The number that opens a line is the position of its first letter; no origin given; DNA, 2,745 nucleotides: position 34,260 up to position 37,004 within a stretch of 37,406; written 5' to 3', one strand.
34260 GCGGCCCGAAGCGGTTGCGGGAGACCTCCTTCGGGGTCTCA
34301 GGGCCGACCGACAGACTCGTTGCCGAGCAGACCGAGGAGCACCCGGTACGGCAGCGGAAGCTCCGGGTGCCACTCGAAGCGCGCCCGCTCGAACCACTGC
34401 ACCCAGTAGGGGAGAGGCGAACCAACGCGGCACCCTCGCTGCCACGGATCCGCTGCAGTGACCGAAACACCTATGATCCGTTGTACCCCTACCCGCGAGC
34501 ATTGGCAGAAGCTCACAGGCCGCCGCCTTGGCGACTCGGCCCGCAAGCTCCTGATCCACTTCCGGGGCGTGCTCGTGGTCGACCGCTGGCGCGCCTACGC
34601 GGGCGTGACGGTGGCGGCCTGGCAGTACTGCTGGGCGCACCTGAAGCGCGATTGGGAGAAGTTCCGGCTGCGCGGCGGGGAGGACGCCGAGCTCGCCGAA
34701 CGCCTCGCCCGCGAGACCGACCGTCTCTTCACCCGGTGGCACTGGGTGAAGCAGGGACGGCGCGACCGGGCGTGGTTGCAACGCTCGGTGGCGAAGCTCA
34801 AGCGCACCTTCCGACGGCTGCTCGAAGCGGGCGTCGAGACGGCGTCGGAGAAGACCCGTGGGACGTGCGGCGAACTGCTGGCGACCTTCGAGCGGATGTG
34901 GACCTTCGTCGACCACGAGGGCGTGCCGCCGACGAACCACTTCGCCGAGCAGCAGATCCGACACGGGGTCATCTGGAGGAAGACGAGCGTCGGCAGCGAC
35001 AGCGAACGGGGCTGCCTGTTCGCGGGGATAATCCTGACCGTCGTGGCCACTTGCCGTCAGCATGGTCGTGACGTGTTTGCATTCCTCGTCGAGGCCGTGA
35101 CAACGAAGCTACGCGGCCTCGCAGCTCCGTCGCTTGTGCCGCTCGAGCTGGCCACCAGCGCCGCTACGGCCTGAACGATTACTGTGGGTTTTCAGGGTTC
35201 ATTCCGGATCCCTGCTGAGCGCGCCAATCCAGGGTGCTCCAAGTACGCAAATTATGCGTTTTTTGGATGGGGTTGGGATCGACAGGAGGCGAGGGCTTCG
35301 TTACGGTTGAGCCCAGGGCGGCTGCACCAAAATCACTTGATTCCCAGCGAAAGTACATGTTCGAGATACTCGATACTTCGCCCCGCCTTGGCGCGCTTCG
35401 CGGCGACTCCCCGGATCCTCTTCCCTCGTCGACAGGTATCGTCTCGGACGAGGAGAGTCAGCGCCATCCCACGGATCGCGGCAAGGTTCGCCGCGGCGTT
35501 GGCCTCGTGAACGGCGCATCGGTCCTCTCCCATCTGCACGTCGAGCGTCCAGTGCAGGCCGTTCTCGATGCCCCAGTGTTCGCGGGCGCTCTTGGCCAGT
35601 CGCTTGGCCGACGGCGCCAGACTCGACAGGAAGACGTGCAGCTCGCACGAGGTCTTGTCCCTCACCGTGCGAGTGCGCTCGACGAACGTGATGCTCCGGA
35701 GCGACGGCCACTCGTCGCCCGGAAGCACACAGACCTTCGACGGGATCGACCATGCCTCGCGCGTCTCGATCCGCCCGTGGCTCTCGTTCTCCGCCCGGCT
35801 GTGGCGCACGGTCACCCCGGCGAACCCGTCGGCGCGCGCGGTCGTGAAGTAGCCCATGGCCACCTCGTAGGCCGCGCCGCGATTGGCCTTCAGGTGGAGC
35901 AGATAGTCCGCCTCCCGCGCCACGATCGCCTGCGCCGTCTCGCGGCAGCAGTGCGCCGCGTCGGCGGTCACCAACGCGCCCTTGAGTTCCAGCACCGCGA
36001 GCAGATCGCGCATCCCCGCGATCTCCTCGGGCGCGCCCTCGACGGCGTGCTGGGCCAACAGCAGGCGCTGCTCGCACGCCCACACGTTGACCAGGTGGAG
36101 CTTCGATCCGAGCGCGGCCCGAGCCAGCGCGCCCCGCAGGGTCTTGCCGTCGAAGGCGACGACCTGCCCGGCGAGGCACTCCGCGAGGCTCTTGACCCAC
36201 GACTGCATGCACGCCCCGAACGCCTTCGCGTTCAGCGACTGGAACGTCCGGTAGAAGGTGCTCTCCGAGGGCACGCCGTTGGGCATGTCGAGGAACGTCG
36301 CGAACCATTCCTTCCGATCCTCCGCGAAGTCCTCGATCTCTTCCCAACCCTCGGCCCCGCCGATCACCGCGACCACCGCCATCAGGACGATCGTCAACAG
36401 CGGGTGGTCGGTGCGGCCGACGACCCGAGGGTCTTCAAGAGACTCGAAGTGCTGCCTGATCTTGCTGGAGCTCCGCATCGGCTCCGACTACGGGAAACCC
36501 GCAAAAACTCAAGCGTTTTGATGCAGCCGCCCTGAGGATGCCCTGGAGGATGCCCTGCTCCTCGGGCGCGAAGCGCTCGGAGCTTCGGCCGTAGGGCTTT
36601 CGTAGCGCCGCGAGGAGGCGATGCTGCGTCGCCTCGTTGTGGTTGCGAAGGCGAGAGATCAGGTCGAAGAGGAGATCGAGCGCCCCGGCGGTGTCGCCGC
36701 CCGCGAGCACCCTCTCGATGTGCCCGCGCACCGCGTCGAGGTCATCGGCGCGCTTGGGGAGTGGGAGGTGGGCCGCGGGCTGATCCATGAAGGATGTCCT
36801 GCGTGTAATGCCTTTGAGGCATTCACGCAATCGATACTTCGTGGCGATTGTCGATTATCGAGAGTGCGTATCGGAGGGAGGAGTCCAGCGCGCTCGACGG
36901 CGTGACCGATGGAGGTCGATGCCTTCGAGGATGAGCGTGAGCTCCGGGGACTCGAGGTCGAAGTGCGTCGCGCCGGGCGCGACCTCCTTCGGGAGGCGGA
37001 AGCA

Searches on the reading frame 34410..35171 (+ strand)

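Call 18: search_protein_families(library=pfam, proteins=[window:34410-35171:+], max_evalue=0.001)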
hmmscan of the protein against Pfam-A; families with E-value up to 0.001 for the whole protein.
window:34410-35171:+ (254 aa): 1 family
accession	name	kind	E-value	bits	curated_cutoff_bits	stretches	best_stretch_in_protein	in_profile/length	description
PF03050.20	DDE_Tnp_IS66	-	8.8e-18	65.1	23.1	1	36-201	111-281/284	Transposase IS66 family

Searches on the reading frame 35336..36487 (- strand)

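Call 16: search_protein_families(library=pfam, proteins=[window:35336-36487:-], max_evalue=0.001)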
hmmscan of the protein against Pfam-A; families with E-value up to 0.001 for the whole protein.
window:35336-36487:- (384 aa): 2 families
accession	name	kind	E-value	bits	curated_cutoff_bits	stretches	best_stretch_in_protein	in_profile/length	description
PF13808.11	DDE_Tnp_1_assoc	-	1.6e-28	99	32.3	1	12-98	2-88/88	DDE_Tnp_1-associated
PF01609.27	DDE_Tnp_1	-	2.5e-13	50.7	23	1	108-345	5-200/200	Transposase DDE domain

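Call 79: search_protein_families(library=ncbifam, proteins=[window:35336-36487:-], max_evalue=0.001)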
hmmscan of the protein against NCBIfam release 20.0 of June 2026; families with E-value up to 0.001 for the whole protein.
window:35336-36487:- (384 aa): 4 families
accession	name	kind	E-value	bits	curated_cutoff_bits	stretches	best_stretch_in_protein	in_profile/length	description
NF033564.0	transpos_ISAs1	equivalog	1.9e-103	346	70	1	33-346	1-314/314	ISAs1 family transposase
NF033539.1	transpos_IS1380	equivalog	2e-06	26.7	180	0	8-95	25-114/419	IS1380 family transposase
NF049921.1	transpos_IS701_2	equivalog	0.00019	21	250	0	167-204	142-179/318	IS701 family transposase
NF033592.1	transpos_IS4_1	equivalog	0.00075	18.7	115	0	25-203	23-210/332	IS4 family transposase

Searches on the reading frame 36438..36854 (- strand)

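Call 42: search_protein_families(library=pfam, proteins=[window:36438-36854:-], max_evalue=0.01)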
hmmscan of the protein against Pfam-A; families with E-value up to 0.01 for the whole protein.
window:36438-36854:- (139 aa): 1 family
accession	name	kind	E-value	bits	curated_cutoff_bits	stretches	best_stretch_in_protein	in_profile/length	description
PF14561.12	TPR_20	-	0.0066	17.2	25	0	35-84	18-68/90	Tetratricopeptide repeat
